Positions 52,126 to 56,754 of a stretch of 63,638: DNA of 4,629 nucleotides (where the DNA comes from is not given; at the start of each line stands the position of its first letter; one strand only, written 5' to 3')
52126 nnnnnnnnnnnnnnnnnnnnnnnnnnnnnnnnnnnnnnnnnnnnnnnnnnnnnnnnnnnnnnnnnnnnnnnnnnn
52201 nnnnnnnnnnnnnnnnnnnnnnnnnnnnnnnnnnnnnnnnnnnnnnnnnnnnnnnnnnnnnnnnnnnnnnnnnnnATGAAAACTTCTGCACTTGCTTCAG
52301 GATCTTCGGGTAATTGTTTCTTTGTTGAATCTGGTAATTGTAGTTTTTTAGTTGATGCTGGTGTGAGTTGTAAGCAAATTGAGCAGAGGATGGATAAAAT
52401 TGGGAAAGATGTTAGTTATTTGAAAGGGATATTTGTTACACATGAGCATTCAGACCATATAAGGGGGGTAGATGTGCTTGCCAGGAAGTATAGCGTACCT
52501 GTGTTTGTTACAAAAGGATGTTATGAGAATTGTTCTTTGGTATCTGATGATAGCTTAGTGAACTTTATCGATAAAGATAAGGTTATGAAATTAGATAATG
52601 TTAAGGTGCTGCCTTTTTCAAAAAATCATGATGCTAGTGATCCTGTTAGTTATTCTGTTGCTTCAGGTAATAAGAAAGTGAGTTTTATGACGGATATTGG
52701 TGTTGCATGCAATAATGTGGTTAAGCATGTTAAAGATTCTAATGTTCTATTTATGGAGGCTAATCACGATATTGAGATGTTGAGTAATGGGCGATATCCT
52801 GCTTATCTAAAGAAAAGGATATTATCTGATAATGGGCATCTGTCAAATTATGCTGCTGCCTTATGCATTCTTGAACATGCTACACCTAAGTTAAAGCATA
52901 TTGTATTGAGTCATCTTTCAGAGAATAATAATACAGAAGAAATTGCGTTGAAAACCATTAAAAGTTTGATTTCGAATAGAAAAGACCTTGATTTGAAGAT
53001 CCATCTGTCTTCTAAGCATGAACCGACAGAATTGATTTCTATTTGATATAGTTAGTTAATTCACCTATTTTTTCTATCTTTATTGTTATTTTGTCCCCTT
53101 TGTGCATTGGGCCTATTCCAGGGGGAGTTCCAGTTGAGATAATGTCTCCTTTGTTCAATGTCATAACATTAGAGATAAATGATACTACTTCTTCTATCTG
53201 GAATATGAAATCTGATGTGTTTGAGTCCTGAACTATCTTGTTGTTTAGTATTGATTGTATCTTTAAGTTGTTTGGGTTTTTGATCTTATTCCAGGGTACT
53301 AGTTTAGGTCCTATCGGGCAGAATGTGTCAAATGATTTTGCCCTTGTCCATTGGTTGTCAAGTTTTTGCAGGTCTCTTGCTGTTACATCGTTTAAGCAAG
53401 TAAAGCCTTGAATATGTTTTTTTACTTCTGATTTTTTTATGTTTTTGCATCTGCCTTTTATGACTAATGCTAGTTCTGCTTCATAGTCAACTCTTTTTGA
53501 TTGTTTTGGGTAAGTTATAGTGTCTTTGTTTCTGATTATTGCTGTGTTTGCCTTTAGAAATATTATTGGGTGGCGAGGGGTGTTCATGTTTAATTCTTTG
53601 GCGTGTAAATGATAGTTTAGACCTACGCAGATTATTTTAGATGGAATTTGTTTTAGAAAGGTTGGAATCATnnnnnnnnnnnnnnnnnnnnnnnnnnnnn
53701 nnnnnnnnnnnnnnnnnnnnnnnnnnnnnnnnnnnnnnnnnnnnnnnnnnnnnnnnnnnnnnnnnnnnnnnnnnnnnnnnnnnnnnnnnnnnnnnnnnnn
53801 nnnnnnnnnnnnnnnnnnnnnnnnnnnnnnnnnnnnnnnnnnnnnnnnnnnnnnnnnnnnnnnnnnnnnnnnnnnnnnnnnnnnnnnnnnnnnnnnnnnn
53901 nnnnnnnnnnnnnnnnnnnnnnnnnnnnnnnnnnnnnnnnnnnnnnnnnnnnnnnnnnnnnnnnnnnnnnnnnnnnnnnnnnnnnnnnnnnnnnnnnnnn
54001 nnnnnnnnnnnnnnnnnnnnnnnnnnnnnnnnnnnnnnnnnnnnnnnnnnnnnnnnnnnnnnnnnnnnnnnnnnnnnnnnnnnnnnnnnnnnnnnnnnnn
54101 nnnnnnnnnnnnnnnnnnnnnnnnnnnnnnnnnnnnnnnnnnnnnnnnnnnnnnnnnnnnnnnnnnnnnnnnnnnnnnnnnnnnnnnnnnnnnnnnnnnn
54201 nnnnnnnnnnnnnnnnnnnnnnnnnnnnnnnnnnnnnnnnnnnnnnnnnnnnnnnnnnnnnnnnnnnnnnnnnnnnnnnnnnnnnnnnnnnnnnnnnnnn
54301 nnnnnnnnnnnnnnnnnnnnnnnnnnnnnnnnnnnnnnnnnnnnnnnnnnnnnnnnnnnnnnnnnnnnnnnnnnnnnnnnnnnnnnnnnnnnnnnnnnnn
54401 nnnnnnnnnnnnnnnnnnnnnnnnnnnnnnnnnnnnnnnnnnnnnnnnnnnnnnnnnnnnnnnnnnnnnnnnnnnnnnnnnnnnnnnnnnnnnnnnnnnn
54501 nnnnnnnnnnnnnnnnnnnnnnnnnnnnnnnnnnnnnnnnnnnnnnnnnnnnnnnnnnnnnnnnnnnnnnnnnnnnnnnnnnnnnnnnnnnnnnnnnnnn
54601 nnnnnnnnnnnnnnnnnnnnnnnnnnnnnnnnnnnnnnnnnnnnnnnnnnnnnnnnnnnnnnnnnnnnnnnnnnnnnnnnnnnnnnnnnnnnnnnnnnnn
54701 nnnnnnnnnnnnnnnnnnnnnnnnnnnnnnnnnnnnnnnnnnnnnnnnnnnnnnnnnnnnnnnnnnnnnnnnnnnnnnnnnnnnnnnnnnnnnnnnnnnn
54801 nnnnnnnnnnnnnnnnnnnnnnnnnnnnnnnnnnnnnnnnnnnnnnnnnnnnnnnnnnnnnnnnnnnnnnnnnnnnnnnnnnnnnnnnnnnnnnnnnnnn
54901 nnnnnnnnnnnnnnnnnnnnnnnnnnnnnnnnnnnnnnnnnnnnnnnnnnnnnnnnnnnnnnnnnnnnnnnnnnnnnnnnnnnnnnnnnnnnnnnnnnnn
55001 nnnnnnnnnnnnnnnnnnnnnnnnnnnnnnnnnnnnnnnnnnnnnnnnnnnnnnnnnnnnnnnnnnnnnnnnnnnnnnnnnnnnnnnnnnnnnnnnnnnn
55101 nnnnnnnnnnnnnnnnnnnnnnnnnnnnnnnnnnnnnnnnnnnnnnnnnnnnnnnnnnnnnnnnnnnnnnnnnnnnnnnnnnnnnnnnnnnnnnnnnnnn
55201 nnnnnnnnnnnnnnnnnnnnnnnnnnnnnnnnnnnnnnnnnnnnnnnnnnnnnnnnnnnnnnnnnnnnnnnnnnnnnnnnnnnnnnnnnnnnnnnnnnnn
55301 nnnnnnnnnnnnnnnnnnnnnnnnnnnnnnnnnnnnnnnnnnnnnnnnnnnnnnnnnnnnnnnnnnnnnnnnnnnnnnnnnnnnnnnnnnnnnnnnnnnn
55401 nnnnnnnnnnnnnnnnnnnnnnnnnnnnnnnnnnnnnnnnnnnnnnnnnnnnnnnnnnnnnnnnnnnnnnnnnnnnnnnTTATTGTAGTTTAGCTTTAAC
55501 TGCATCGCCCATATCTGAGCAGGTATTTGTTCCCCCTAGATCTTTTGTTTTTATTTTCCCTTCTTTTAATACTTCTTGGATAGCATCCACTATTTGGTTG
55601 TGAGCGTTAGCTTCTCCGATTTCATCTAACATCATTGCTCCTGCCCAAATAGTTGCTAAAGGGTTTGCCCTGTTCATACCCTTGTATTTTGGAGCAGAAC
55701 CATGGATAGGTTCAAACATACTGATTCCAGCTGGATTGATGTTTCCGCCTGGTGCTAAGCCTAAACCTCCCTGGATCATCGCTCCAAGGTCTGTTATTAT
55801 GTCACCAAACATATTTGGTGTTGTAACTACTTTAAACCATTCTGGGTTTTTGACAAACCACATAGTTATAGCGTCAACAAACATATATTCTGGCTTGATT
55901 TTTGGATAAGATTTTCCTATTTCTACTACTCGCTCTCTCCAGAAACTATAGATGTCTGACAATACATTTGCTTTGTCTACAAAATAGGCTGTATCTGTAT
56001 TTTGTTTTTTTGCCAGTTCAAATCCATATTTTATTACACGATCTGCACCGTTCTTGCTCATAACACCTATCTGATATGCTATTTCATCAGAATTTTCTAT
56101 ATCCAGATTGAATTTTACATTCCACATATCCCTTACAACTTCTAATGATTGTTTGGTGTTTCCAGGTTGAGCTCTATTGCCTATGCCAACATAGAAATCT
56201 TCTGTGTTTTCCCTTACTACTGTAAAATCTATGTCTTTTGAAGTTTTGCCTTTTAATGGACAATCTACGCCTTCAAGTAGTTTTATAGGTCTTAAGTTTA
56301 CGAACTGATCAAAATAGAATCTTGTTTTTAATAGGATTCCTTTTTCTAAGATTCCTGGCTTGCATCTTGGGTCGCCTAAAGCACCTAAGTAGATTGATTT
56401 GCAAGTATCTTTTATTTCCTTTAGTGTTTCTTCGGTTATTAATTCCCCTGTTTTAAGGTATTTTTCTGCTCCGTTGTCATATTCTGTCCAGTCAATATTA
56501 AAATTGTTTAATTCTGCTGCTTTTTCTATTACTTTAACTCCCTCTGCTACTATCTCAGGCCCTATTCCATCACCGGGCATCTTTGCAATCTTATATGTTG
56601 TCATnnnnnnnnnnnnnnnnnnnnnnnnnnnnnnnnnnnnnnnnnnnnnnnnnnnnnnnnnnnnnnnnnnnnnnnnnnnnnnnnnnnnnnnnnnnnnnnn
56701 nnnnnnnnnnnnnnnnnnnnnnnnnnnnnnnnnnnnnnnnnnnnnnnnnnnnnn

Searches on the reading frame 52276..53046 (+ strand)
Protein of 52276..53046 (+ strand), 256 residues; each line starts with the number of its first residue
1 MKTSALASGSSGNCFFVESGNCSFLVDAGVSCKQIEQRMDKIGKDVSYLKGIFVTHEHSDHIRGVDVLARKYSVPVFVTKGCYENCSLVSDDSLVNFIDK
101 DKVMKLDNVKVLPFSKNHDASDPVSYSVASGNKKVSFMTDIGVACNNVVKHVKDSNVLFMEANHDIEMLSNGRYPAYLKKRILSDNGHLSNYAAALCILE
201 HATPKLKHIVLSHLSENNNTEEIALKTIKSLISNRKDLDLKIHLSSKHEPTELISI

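Call 12: search_protein_families(library=pfam, proteins=[window:52276-53046:+], max_evalue=0.001)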
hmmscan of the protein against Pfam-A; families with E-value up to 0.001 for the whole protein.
window:52276-53046:+ (256 aa): 4 families
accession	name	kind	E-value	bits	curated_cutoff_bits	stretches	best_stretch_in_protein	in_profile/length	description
PF12706.13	Lactamase_B_2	-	2.2e-15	57.2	27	1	24-204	3-192/200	Beta-lactamase superfamily domain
PF00753.33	Lactamase_B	-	2.9e-14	53.9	22.7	1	10-80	4-75/196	Metallo-beta-lactamase superfamily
PF19583.5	ODP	-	0.0003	21.2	27.2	1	13-172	4-172/194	ODP family beta lactamase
PF23023.1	Anti-Pycsar_Apyc1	-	0.00075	19.5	50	0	4-72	12-77/250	Anti-Pycsar protein Apyc1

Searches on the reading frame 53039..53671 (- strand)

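Call 12: search_protein_families(library=pfam, proteins=[window:53039-53671:-], max_evalue=0.001)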
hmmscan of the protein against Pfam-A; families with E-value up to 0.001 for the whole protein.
window:53039-53671:- (210 aa): 1 family
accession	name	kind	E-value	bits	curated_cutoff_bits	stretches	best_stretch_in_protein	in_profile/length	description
PF01557.24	FAA_hydrolase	-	1.6e-66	224.5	23.9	1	12-209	1-213/214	Fumarylacetoacetate (FAA) hydrolase C-terminal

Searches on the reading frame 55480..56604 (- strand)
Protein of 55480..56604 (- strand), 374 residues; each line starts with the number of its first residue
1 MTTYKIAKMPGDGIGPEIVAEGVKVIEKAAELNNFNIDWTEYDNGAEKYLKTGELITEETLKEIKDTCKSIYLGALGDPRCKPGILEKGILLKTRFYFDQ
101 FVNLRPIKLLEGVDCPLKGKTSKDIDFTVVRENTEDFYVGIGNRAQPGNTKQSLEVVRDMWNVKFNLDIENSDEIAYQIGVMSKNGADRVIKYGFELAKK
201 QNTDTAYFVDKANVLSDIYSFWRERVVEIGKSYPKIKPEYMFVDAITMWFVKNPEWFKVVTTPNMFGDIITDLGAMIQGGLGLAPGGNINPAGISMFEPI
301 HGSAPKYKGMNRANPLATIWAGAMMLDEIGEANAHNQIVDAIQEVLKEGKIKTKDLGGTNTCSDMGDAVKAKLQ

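Call 12: search_protein_families(library=pfam, proteins=[window:55480-56604:-], max_evalue=0.001)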
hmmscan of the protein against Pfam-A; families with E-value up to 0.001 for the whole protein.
window:55480-56604:- (374 aa): 1 family
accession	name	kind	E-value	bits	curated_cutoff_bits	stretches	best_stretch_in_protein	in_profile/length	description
PF00180.25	Iso_dh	-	2.3e-90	303.8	27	1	5-369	1-348/348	Isocitrate/isopropylmalate dehydrogenase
